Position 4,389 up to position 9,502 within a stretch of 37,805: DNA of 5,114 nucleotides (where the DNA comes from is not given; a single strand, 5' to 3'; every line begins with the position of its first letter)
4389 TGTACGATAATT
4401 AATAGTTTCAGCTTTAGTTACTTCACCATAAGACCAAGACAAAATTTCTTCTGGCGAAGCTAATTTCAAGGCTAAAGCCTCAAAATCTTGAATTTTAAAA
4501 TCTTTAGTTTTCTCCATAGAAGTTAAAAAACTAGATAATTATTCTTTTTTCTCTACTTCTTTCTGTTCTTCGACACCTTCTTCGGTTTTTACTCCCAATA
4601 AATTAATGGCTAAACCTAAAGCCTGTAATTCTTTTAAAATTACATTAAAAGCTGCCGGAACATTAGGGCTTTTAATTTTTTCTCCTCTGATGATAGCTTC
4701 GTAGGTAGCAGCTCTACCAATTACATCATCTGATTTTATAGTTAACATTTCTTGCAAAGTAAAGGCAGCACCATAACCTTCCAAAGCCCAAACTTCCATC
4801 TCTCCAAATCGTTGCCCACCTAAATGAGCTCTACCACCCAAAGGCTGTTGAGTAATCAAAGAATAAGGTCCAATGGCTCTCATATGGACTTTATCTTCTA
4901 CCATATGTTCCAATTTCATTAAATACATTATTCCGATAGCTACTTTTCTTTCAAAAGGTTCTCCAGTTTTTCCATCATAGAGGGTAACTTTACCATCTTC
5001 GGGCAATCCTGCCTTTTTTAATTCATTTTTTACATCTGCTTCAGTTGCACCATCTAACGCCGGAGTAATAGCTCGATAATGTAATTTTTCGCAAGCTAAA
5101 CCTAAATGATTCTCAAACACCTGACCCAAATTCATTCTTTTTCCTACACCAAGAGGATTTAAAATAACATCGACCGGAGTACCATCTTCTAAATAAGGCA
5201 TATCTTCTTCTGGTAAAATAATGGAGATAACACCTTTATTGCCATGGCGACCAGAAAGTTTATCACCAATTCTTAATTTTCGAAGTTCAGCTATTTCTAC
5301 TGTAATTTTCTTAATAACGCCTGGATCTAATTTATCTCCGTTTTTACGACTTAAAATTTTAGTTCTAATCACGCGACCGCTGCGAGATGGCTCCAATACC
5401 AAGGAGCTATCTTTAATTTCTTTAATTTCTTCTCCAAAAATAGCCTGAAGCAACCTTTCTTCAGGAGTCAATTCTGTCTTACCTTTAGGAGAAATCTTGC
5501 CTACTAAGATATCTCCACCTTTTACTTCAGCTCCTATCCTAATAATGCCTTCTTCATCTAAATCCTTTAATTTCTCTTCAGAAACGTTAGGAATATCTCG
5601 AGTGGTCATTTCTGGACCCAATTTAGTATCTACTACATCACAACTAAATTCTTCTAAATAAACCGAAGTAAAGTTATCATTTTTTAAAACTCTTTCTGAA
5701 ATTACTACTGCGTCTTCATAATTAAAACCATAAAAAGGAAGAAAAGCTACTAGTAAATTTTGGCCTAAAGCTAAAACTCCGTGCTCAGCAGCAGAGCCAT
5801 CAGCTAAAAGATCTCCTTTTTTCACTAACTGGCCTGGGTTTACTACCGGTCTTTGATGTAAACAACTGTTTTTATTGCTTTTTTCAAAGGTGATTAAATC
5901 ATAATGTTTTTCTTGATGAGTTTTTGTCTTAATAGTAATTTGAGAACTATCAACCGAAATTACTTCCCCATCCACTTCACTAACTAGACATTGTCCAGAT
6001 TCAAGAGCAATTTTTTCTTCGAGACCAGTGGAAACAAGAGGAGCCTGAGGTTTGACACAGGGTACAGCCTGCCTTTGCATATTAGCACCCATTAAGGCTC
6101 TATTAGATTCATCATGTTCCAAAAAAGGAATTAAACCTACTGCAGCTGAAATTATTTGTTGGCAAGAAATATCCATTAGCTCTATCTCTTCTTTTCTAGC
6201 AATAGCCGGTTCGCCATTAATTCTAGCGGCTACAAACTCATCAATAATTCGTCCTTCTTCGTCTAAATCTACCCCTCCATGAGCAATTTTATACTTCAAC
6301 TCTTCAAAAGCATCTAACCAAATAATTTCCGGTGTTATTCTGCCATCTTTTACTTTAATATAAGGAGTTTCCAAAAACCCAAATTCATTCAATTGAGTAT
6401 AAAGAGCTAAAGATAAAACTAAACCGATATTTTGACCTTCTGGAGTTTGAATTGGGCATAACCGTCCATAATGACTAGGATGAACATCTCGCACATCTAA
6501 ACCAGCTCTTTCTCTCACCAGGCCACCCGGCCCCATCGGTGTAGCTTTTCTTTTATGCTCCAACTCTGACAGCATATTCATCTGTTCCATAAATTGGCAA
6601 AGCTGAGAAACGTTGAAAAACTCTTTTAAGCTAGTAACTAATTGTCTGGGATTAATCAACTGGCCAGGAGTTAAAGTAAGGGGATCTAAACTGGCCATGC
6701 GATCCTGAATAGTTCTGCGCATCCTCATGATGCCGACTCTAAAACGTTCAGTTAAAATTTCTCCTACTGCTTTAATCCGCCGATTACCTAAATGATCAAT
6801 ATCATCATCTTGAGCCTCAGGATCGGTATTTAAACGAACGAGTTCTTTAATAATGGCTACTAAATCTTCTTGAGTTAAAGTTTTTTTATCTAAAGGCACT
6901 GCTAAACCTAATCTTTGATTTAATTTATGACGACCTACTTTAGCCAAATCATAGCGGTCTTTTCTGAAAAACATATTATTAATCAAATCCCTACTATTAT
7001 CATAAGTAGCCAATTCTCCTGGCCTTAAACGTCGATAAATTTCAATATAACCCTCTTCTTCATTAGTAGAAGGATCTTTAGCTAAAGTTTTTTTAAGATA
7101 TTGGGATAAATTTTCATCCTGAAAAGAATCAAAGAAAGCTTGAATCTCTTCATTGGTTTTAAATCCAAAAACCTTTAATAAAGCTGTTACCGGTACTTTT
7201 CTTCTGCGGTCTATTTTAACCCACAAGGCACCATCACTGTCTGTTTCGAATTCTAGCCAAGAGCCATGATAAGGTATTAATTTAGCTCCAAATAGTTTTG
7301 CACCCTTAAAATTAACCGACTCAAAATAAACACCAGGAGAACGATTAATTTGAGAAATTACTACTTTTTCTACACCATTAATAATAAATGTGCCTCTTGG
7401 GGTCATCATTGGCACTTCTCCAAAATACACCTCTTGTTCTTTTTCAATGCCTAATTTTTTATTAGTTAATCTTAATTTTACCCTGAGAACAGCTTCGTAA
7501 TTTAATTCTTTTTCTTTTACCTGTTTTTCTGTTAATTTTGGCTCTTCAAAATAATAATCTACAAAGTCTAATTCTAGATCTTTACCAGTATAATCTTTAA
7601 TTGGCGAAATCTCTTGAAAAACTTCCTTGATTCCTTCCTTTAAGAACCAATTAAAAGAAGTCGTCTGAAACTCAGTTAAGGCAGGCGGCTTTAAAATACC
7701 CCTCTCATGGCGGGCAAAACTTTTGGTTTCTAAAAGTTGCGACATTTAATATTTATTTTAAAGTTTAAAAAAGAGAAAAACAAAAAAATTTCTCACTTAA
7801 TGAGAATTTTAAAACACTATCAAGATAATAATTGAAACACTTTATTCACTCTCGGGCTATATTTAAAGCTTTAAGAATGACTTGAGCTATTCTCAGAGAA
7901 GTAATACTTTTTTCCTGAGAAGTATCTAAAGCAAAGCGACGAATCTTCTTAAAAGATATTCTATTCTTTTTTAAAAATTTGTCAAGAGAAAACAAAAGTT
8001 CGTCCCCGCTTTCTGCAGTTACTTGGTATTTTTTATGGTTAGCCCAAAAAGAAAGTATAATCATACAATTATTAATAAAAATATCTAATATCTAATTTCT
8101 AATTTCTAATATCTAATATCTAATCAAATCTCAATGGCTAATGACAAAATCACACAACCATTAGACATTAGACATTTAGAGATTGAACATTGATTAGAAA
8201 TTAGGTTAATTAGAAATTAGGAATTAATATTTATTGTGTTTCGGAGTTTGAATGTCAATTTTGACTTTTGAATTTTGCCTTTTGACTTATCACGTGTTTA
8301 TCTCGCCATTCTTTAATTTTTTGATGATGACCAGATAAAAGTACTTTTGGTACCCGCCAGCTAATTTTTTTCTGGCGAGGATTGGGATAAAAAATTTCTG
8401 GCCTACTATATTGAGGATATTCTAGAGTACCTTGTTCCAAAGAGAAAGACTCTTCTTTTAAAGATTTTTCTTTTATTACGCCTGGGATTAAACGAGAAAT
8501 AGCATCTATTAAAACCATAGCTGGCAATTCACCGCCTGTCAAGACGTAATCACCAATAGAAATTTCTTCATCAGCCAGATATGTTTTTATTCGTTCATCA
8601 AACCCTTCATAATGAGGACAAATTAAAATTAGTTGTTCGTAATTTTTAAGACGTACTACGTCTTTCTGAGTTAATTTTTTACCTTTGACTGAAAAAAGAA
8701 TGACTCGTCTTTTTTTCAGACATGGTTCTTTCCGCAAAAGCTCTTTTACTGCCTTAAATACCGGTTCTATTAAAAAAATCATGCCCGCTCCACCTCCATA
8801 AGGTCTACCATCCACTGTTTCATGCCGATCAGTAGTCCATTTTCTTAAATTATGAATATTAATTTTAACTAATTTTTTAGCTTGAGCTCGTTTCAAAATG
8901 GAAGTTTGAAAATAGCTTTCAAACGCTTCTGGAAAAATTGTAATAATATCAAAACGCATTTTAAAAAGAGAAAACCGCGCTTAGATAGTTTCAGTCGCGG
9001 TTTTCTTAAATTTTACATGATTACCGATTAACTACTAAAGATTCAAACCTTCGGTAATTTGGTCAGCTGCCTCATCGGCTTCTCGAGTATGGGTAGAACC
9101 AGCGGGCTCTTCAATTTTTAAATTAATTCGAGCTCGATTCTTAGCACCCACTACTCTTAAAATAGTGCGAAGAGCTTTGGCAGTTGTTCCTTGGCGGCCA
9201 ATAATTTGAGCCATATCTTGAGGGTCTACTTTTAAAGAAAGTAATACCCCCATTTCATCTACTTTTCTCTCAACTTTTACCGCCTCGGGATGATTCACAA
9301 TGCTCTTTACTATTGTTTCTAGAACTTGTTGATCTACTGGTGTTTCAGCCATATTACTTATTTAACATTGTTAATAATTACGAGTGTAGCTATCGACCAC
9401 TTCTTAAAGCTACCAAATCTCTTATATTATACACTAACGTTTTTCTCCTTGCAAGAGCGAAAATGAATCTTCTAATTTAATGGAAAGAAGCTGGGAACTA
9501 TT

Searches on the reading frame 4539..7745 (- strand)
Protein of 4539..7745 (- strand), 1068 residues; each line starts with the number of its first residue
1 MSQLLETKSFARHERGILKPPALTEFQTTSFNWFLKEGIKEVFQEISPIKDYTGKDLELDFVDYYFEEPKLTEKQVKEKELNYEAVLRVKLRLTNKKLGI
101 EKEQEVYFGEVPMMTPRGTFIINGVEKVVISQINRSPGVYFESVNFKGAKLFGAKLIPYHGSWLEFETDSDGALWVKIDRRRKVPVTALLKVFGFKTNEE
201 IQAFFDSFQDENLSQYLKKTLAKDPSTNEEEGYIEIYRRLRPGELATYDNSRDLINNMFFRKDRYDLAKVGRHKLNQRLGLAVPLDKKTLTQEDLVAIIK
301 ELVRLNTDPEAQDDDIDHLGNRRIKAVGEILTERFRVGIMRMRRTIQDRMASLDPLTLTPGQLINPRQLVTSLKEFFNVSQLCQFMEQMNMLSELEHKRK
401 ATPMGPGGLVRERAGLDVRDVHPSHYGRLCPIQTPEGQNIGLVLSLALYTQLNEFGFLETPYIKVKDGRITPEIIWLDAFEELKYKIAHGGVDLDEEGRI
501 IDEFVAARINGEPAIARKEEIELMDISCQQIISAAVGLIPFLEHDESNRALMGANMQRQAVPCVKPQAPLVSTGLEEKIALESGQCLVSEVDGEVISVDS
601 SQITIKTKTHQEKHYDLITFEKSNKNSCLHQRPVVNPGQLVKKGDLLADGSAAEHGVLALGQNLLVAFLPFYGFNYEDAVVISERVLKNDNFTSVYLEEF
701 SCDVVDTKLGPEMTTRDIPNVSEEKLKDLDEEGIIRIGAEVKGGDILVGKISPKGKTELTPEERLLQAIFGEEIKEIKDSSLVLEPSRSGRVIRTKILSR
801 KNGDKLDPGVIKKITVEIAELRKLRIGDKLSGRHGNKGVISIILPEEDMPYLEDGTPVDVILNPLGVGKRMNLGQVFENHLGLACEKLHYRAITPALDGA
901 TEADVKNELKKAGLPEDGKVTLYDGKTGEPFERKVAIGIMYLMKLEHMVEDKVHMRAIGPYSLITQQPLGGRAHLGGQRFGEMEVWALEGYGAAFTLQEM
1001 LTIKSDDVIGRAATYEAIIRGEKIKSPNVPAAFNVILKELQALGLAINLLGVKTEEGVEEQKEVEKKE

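Call 13: search_protein_families(library=pfam, proteins=[window:4539-7745:-], max_evalue=0.00001)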
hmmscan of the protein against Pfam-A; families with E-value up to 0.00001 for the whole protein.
window:4539-7745:- (1068 aa): 6 families
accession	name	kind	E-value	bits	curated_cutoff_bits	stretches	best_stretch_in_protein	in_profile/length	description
PF00562.33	RNA_pol_Rpb2_6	-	8.8e-120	400.7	23.4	1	589-974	2-373/373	RNA polymerase Rpb2, domain 6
PF04561.19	RNA_pol_Rpb2_2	-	1.3e-28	100.4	21.7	1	135-325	1-190/190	RNA polymerase Rpb2, domain 2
PF04565.21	RNA_pol_Rpb2_3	-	1.8e-25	89.3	21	1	384-451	1-67/68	RNA polymerase Rpb2, domain 3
PF04560.25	RNA_pol_Rpb2_7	-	1.4e-24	86.7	32.1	1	976-1049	1-84/87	RNA polymerase Rpb2, domain 7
PF04563.20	RNA_pol_Rpb2_1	-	9.1e-18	65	28.2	1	23-350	2-180/203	RNA polymerase beta subunit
PF10385.14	RNA_pol_Rpb2_45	-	4.9e-17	62.2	28.2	1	462-527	1-66/66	RNA polymerase beta subunit external 1 domain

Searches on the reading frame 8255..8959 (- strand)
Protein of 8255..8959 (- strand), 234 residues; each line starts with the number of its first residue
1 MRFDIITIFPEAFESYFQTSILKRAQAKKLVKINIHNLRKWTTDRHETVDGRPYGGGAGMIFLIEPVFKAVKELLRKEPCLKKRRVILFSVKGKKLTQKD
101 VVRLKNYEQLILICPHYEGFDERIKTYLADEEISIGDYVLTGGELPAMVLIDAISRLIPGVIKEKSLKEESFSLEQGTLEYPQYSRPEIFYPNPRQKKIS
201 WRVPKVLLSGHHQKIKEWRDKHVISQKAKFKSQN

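Call 13: search_protein_families(library=pfam, proteins=[window:8255-8959:-], max_evalue=0.00001)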
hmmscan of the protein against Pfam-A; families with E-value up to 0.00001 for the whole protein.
window:8255-8959:- (234 aa): 1 family
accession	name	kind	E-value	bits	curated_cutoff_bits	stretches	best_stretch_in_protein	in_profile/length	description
PF01746.26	tRNA_m1G_MT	-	2.3e-57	194.3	27.3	1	23-224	2-187/195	tRNA (Guanine-1)-methyltransferase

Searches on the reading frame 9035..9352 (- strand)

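Call 13: search_protein_families(library=pfam, proteins=[window:9035-9352:-], max_evalue=0.00001)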
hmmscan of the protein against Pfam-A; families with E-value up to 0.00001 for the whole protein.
window:9035-9352:- (105 aa): 1 family
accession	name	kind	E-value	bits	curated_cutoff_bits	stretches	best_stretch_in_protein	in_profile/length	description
PF13083.13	KH_KhpA-B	-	5e-20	71.6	32.1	1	9-80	2-73/73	KhpA/KhpB, KH domain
